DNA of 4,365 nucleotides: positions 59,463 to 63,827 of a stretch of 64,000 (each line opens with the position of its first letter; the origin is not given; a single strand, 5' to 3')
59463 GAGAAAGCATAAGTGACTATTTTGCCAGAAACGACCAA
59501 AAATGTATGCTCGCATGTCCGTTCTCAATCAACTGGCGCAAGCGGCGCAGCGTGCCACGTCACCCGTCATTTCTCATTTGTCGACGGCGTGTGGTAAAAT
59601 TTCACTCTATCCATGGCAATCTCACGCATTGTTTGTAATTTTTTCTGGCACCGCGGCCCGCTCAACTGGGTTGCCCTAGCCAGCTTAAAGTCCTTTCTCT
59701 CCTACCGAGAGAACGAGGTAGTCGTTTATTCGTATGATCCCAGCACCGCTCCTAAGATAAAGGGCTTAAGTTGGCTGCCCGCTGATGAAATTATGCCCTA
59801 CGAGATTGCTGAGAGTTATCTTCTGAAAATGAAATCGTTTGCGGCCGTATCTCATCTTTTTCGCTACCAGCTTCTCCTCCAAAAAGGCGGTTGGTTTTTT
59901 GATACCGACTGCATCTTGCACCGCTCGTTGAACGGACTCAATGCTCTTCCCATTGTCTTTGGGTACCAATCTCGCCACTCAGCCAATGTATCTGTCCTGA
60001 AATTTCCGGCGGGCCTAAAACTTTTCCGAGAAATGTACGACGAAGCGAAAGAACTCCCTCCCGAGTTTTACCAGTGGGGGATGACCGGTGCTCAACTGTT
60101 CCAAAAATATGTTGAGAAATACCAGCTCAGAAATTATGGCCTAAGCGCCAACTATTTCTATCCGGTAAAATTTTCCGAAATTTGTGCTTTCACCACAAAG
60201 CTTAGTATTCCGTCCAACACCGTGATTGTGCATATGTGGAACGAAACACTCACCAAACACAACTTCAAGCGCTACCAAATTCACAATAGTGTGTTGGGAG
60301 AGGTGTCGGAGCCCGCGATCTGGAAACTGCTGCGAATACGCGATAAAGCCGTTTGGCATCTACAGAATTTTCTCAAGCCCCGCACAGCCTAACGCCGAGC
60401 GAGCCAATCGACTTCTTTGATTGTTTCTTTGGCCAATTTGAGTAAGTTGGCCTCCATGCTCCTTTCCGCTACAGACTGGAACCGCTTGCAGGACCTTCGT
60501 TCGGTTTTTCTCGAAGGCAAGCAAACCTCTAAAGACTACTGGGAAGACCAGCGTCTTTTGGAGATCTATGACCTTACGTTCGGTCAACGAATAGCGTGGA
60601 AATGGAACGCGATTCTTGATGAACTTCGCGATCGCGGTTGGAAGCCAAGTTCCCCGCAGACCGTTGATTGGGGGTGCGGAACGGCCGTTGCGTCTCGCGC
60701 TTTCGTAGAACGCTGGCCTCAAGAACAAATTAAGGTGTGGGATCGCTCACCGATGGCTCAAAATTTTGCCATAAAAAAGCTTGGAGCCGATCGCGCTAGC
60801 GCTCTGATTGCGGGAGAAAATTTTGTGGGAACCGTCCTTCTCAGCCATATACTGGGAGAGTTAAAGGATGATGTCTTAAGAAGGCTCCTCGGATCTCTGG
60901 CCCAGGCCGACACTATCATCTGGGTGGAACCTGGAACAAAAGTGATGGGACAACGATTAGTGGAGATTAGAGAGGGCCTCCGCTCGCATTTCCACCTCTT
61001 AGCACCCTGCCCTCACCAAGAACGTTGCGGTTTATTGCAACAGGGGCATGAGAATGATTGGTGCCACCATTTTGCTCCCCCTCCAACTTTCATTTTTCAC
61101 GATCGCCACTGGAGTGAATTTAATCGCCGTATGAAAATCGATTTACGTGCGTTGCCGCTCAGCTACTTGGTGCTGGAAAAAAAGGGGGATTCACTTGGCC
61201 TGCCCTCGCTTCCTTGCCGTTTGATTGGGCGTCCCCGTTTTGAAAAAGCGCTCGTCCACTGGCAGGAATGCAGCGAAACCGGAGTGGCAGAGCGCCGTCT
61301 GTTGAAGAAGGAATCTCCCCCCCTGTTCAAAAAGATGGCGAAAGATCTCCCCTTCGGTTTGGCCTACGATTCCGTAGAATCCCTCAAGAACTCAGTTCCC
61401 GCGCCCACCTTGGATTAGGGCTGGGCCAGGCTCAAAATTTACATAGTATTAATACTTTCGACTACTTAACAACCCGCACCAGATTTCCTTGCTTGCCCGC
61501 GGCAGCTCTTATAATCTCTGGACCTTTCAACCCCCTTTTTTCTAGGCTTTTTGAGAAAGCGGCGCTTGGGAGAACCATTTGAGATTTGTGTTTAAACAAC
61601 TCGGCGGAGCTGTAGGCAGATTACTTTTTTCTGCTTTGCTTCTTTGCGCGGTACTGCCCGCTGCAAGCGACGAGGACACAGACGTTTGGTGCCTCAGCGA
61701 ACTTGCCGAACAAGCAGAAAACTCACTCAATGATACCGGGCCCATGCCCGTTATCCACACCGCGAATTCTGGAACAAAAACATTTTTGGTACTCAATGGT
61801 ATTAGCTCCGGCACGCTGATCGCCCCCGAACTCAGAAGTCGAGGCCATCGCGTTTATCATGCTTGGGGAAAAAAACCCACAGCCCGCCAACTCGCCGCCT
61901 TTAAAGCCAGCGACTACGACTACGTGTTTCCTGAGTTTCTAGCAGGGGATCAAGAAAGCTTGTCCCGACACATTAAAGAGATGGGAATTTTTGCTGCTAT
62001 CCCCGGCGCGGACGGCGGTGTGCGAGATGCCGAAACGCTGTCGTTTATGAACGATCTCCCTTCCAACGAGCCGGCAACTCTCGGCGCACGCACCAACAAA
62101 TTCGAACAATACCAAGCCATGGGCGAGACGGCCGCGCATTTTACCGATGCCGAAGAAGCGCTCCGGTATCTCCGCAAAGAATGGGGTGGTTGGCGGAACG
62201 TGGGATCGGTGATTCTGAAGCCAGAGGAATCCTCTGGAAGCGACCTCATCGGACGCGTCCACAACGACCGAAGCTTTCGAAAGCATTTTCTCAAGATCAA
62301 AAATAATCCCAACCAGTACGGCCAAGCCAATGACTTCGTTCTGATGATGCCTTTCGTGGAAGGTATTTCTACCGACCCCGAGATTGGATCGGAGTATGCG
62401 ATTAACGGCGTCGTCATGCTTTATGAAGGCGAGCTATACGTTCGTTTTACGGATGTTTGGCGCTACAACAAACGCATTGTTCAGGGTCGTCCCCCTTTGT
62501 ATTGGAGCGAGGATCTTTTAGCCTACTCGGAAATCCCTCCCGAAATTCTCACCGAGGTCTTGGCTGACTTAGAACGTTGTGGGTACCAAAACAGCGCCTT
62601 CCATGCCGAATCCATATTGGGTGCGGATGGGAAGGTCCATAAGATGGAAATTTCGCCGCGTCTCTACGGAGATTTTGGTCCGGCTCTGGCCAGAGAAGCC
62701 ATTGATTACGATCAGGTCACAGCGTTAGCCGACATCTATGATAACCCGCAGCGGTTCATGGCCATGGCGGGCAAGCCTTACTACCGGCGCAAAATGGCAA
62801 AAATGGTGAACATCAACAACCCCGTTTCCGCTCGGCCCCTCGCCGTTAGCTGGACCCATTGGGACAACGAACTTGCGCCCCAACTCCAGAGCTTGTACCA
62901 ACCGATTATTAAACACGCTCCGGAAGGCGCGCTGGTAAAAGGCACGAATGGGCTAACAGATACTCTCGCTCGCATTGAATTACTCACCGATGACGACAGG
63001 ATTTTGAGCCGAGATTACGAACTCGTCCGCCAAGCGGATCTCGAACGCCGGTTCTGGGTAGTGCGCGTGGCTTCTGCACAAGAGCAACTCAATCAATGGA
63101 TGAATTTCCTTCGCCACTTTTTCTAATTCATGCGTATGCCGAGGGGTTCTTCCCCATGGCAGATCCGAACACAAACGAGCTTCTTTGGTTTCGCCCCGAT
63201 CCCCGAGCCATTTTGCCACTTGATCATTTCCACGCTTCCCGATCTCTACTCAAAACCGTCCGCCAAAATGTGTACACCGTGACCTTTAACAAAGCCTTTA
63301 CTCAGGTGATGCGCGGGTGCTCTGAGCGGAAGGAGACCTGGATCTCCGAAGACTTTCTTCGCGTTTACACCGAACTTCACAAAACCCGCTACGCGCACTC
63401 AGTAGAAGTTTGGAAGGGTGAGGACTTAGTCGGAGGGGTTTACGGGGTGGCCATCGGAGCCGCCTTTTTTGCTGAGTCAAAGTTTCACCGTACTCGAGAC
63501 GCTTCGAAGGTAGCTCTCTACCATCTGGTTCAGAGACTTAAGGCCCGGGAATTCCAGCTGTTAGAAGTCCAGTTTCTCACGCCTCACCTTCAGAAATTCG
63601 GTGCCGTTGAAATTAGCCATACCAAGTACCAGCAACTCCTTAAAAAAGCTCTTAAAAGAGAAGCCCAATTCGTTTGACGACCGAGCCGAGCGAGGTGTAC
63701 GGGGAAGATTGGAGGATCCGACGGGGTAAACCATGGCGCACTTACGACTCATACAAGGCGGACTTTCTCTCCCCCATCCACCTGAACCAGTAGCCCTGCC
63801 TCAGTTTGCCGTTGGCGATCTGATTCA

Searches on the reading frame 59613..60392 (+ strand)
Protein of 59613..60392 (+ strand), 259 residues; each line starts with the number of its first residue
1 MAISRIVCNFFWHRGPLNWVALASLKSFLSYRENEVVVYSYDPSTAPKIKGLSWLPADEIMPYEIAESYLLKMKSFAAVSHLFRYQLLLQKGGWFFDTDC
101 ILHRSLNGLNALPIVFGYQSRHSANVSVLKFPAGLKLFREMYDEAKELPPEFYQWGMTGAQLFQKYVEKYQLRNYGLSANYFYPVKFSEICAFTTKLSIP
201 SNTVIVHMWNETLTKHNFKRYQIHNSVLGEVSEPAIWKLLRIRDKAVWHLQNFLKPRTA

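Call 6: search_protein_families(library=pfam, proteins=[window:59613-60392:+], max_evalue=0.001)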
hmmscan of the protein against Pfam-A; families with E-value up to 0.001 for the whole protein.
window:59613-60392:+ (259 aa): 1 family
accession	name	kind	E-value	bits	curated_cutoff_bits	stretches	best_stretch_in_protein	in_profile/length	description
PF04488.21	Gly_transf_sug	-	1.1e-06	29.6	23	1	67-110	48-87/93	Glycosyltransferase sugar-binding region containing DXD motif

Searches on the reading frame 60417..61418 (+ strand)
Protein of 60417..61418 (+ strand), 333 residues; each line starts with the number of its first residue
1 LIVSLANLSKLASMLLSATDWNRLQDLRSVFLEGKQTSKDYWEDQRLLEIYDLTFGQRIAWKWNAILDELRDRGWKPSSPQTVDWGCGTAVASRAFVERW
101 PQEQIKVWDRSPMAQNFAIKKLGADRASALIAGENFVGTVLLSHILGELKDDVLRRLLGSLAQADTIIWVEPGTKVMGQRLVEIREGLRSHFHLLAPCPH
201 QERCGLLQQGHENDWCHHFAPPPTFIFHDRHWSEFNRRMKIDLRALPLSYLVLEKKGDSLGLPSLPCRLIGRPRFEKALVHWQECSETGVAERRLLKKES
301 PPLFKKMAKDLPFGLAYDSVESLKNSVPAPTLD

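Call 7: search_protein_families(library=pfam, proteins=[window:60417-61418:+], max_evalue=0.001)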
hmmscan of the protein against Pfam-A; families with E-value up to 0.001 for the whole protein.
window:60417-61418:+ (333 aa): 1 family
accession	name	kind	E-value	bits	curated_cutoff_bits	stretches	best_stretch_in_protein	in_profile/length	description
PF09243.16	Rsm22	-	1.1e-18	68.1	23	1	65-314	21-271/275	Mitochondrial small ribosomal subunit Rsm22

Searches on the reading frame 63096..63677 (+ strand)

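Call 7: search_protein_families(library=pfam, proteins=[window:63096-63677:+], max_evalue=0.001)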
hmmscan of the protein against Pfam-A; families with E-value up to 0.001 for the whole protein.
window:63096-63677:+ (193 aa): 1 family
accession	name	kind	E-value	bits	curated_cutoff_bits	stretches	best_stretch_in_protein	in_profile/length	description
PF03588.20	Leu_Phe_trans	-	4.9e-66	221.9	22.7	1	10-174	4-171/171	Leucyl/phenylalanyl-tRNA protein transferase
